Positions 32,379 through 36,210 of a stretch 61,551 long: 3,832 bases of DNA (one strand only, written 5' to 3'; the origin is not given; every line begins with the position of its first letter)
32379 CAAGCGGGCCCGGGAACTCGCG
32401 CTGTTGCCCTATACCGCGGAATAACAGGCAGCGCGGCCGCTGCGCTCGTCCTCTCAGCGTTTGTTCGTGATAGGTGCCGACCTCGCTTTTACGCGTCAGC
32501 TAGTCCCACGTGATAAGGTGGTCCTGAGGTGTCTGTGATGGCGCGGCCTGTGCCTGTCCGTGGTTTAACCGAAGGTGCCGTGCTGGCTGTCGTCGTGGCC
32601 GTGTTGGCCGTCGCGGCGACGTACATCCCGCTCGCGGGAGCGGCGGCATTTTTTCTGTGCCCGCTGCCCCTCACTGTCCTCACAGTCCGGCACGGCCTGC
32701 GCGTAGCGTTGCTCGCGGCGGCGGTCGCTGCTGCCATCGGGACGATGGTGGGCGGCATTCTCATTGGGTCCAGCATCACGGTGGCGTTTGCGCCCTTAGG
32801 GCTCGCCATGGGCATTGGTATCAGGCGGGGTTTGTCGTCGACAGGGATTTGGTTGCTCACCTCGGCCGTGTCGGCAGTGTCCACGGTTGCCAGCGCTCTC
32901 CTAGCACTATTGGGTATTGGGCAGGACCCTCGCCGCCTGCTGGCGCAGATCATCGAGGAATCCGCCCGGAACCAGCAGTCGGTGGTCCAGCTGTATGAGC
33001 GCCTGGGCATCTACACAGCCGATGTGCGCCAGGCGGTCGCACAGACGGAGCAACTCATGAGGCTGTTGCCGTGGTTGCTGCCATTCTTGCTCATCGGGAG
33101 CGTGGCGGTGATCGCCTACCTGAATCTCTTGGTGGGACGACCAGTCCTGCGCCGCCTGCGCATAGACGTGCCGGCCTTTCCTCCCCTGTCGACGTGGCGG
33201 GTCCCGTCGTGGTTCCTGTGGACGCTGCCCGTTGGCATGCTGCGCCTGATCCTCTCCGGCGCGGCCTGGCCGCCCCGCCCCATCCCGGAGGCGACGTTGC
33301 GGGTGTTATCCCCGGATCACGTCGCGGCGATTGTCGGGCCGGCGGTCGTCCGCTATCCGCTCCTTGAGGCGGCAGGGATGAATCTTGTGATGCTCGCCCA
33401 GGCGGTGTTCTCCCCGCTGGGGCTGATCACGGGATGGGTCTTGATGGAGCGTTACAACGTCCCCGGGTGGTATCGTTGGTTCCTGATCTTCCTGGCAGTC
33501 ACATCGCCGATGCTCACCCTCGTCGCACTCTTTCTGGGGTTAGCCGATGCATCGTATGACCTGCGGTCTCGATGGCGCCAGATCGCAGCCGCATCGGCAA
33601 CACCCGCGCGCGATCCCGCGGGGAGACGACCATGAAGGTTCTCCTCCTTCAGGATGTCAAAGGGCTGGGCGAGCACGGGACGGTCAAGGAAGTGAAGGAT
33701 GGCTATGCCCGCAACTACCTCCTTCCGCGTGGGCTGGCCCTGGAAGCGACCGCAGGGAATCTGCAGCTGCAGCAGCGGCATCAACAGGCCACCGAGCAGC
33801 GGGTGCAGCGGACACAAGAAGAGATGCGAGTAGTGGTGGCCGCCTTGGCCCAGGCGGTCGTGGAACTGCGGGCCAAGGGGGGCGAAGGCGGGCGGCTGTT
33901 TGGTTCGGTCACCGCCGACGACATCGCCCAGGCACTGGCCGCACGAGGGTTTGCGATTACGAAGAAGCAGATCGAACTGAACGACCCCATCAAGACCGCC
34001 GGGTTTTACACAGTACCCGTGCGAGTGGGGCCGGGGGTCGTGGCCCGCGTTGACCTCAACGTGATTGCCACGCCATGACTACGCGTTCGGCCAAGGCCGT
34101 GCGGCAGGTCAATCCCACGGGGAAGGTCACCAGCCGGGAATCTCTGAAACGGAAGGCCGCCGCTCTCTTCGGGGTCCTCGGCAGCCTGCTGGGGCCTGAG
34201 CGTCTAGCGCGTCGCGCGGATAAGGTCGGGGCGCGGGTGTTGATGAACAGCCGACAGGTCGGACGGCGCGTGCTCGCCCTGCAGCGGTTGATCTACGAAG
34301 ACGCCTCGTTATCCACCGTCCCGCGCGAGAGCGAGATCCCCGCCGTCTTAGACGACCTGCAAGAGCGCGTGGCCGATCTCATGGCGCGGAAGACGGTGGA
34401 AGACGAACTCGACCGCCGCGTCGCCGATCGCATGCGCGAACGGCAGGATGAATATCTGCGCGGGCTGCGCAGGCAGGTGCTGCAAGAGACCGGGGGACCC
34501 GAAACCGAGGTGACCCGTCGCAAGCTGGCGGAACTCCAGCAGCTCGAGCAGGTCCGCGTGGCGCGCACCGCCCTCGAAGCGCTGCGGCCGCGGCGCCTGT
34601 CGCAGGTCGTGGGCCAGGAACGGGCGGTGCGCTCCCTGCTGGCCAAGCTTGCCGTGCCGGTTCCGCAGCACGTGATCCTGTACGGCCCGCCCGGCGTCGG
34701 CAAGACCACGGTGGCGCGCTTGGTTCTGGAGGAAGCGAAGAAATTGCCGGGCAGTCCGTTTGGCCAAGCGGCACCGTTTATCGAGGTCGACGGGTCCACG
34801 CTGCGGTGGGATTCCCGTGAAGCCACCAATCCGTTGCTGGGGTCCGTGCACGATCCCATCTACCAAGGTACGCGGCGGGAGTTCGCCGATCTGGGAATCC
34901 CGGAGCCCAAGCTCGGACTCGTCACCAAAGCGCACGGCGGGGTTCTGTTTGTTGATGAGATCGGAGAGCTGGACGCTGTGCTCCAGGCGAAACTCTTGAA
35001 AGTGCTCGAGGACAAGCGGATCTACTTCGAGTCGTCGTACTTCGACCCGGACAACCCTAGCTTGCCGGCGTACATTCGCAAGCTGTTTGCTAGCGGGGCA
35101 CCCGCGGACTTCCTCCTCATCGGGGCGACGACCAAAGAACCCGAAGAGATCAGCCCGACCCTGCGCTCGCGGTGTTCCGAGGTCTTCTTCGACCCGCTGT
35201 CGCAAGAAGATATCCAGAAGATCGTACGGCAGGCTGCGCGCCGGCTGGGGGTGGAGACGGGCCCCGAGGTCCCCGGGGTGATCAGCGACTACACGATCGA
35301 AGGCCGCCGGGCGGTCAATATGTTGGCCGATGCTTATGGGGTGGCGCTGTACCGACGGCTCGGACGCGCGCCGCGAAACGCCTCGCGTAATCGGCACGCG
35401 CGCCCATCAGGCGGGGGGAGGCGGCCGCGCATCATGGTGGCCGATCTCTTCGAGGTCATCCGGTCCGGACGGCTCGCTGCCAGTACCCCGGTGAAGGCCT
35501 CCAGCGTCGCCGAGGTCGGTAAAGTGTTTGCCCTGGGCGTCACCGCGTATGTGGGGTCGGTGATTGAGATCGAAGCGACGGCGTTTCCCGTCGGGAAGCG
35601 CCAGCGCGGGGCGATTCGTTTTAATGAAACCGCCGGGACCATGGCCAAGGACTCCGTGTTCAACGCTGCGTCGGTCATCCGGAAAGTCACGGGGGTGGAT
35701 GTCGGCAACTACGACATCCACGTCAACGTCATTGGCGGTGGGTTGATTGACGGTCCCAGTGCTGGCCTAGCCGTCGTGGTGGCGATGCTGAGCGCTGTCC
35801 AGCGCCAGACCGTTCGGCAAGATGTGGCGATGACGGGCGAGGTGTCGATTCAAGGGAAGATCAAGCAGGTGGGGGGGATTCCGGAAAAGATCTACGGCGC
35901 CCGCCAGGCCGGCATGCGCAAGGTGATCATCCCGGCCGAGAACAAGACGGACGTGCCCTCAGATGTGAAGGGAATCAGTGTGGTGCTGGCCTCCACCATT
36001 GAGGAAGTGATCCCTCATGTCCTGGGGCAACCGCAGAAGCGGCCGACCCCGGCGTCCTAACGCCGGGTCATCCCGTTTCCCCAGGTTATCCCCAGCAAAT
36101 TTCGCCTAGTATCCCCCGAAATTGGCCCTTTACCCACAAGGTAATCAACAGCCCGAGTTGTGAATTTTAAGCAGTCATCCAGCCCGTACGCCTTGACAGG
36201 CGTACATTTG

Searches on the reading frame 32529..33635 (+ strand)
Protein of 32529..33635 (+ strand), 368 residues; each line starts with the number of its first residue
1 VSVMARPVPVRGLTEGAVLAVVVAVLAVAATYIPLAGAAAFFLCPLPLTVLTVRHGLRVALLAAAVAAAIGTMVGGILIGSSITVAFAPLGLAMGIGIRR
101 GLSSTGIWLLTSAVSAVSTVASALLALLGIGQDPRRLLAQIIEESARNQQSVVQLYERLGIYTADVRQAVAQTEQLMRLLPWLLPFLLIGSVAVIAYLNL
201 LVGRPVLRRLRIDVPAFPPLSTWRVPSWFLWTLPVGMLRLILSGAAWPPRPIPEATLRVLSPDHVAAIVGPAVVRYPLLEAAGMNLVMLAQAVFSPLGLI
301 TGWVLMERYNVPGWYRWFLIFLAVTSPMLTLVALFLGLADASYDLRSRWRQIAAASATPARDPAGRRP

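Call 9: search_protein_families(library=pfam, proteins=[window:32529-33635:+])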
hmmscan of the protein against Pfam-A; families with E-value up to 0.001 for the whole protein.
window:32529-33635:+ (368 aa): 1 family
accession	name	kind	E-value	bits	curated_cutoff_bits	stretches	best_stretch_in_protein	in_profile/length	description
PF09991.14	DUF2232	-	1.7e-43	149.3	27.8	2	21-240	1-217/290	Predicted membrane protein (DUF2232)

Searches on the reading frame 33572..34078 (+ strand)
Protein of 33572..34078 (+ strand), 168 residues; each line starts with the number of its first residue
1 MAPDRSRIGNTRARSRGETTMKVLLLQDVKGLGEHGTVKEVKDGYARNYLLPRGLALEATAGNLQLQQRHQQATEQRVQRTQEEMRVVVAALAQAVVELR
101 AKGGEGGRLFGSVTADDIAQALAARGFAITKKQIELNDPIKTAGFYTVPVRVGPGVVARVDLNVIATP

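Call 20: search_protein_families(library=pfam, proteins=[window:33572-34078:+], max_evalue=0.00001)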
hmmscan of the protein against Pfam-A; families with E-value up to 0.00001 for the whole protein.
window:33572-34078:+ (168 aa): 2 families
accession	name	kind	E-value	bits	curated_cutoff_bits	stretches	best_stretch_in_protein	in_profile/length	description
PF03948.19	Ribosomal_L9_C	-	4.4e-24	85.2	23.2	1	86-165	4-85/86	Ribosomal protein L9, C-terminal domain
PF01281.25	Ribosomal_L9_N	-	1.1e-23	82.9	20.7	1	21-65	1-45/47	Ribosomal protein L9, N-terminal domain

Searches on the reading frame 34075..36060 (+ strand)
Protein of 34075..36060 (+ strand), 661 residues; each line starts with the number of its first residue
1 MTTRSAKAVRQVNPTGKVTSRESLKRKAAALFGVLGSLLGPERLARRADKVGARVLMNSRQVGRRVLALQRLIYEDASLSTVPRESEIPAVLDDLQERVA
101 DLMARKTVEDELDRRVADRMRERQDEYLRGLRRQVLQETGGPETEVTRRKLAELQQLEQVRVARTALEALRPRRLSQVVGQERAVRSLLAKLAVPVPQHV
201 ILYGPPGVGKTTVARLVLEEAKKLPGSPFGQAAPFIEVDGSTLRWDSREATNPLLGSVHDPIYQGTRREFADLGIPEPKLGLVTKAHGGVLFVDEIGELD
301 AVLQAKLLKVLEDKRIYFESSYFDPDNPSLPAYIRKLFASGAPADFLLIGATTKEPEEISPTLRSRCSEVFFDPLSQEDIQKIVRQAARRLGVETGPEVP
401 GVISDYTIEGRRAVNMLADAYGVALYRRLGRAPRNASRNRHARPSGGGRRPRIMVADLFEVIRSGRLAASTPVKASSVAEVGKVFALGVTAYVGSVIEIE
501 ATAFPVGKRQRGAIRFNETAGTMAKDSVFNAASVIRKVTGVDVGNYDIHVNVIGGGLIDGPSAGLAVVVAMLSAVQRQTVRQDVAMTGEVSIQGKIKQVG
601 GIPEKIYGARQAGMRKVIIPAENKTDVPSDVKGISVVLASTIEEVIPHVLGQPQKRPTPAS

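Call 9: search_protein_families(library=pfam, proteins=[window:34075-36060:+])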
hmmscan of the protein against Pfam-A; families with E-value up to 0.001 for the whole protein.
window:34075-36060:+ (661 aa): 12 families
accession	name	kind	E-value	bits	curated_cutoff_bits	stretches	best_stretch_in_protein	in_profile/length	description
PF05362.19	Lon_C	-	1.3e-31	110.2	21.1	1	475-650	21-203/205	Lon protease (S16) C-terminal proteolytic domain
PF00004.35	AAA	-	6e-13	49.8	21.2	1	200-372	1-128/131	ATPase family associated with various cellular activities (AAA)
PF00158.32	Sigma54_activat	-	1.2e-12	48.3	20.2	1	190-316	15-122/168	Sigma-54 interaction domain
PF01078.27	Mg_chelatase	-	1.8e-10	41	20.3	1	175-318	2-137/207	Magnesium chelatase, subunit ChlI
PF05496.18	RuvB_N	-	3.7e-10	40.2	27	1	170-221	1-57/159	Holliday junction DNA helicase RuvB P-loop domain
PF07728.20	AAA_5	-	1.2e-09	38.7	22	1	287-367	66-139/139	AAA domain (dynein-related subfamily)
PF13541.12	ChlI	-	1.9e-09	37.9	27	1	525-623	23-121/121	Subunit ChlI of Mg-chelatase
PF13191.12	AAA_16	-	1.2e-06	29.6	32.6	1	178-223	2-50/167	AAA ATPase domain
PF13401.12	AAA_22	-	6.1e-06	27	27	1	198-299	6-96/130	AAA domain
PF13245.12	AAA_19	-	3.6e-05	24.4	25.1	0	198-224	12-38/134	AAA domain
PF14532.12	Sigma54_activ_2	-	0.0003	21.5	25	0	281-314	63-96/138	Sigma-54 interaction domain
PF13604.12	AAA_30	-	0.00063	20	27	0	180-314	5-115/191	AAA domain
